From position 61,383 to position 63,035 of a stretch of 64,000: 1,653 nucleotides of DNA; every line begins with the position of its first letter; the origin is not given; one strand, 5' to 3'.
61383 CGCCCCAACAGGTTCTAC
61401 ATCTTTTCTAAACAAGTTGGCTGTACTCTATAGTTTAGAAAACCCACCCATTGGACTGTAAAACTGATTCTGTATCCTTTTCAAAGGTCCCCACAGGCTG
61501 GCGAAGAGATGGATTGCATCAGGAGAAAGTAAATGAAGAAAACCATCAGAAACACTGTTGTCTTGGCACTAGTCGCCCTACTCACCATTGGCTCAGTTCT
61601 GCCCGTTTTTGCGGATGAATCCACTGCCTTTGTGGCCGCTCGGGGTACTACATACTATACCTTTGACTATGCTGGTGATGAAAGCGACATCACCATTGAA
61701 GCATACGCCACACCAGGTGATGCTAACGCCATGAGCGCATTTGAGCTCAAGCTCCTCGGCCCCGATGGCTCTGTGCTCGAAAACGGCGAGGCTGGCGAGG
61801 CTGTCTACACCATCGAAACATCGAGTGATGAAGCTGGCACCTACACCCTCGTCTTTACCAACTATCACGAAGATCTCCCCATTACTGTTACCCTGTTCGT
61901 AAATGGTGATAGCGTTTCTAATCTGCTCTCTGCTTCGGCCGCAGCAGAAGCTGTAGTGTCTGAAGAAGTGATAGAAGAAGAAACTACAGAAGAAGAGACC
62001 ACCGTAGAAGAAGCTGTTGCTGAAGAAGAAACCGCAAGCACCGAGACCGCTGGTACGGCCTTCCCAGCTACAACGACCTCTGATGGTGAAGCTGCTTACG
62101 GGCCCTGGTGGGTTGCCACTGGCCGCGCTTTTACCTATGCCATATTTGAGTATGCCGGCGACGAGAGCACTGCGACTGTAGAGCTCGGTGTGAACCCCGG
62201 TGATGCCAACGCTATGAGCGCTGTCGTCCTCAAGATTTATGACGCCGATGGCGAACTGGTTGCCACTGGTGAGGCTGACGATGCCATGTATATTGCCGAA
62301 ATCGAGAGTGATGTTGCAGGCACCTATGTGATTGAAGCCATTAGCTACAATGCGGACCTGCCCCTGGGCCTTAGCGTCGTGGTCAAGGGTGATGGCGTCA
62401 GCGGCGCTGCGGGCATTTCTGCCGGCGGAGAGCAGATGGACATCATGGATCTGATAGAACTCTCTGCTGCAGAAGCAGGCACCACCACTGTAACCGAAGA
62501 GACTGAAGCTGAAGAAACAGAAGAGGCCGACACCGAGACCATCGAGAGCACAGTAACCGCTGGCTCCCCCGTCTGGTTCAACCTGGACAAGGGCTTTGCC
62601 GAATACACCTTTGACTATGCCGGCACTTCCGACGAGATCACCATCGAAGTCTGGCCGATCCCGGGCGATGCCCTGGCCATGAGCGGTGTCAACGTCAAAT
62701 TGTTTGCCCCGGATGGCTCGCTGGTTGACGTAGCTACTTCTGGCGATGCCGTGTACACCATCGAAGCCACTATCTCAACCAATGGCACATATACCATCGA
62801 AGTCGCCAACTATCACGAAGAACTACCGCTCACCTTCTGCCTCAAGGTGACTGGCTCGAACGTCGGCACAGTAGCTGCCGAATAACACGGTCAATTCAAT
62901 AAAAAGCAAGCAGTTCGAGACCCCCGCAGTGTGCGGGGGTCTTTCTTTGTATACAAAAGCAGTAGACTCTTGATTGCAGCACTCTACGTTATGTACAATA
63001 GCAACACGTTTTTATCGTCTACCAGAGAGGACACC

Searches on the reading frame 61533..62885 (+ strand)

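Call 62: search_protein_families(library=pfam, proteins=[window:61533-62885:+], max_evalue=0.00001)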
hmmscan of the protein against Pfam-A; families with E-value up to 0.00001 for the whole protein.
window:61533-62885:+ (450 aa): 1 family
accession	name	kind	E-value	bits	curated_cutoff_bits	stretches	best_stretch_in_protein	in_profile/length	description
PF00630.25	Filamin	-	6.6e-06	27.3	26.9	0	46-129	18-88/93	Filamin/ABP280 repeat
